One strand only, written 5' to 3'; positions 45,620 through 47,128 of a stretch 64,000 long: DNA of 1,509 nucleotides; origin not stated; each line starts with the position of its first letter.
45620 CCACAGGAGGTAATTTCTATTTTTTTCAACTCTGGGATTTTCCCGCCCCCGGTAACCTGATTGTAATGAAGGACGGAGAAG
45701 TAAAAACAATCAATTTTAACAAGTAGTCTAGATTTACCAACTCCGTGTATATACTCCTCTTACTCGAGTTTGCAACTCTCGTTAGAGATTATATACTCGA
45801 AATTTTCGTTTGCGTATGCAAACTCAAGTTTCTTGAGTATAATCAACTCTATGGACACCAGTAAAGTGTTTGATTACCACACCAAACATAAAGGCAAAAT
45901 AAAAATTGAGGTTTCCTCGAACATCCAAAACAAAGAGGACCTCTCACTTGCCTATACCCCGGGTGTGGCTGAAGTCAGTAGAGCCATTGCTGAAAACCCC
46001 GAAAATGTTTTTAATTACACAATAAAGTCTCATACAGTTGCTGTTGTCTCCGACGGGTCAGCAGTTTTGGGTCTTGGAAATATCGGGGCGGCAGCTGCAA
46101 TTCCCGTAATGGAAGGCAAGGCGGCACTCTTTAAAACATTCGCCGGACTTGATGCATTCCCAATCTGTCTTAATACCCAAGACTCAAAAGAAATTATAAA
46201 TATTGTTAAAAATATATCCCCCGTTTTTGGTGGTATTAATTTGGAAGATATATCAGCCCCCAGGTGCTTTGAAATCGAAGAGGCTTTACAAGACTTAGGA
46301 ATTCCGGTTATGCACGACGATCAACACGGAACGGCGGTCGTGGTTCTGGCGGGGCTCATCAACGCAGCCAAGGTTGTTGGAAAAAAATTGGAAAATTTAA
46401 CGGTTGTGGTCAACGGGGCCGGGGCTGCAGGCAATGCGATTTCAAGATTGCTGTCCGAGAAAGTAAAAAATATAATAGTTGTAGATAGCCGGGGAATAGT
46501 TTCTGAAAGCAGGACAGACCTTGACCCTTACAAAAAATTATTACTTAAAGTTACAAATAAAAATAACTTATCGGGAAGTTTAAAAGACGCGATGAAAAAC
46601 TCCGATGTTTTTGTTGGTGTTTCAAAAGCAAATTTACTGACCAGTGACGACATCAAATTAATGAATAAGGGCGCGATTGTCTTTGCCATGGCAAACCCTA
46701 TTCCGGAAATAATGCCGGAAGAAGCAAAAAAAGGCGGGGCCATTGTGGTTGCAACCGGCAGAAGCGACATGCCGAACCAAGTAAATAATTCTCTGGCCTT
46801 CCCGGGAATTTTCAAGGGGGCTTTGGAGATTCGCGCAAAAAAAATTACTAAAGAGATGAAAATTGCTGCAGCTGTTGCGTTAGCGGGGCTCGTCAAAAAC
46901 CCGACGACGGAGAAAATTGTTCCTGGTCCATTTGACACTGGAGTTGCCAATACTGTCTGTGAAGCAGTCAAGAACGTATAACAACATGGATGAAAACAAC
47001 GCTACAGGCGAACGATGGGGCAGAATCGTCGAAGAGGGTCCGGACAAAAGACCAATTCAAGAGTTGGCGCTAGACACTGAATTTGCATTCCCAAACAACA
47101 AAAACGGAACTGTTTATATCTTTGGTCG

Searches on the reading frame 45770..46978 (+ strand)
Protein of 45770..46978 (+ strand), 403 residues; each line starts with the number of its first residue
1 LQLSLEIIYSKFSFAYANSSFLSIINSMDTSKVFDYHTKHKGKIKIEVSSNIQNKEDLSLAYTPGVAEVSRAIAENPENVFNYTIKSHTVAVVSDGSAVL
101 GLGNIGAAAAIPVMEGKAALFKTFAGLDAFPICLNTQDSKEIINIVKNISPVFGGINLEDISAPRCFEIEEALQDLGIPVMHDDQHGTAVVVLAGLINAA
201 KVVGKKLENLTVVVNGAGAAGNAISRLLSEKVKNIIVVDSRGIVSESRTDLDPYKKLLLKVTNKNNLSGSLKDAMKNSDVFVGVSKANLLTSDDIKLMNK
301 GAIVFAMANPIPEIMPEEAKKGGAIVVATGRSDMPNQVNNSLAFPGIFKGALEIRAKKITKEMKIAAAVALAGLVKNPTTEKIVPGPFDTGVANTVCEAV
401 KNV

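Call 66: search_protein_families(library=pfam, proteins=[window:45770-46978:+], max_evalue=0.00001)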
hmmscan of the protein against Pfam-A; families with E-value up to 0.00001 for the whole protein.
window:45770-46978:+ (403 aa): 2 families
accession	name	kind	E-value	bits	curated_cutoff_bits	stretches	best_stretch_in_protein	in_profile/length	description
PF00390.24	malic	-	3.8e-30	105.5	23.1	1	43-173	3-181/182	Malic enzyme, N-terminal domain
PF03949.21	Malic_M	-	2.8e-22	79.7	23.5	1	187-382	3-234/258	Malic enzyme, NAD binding domain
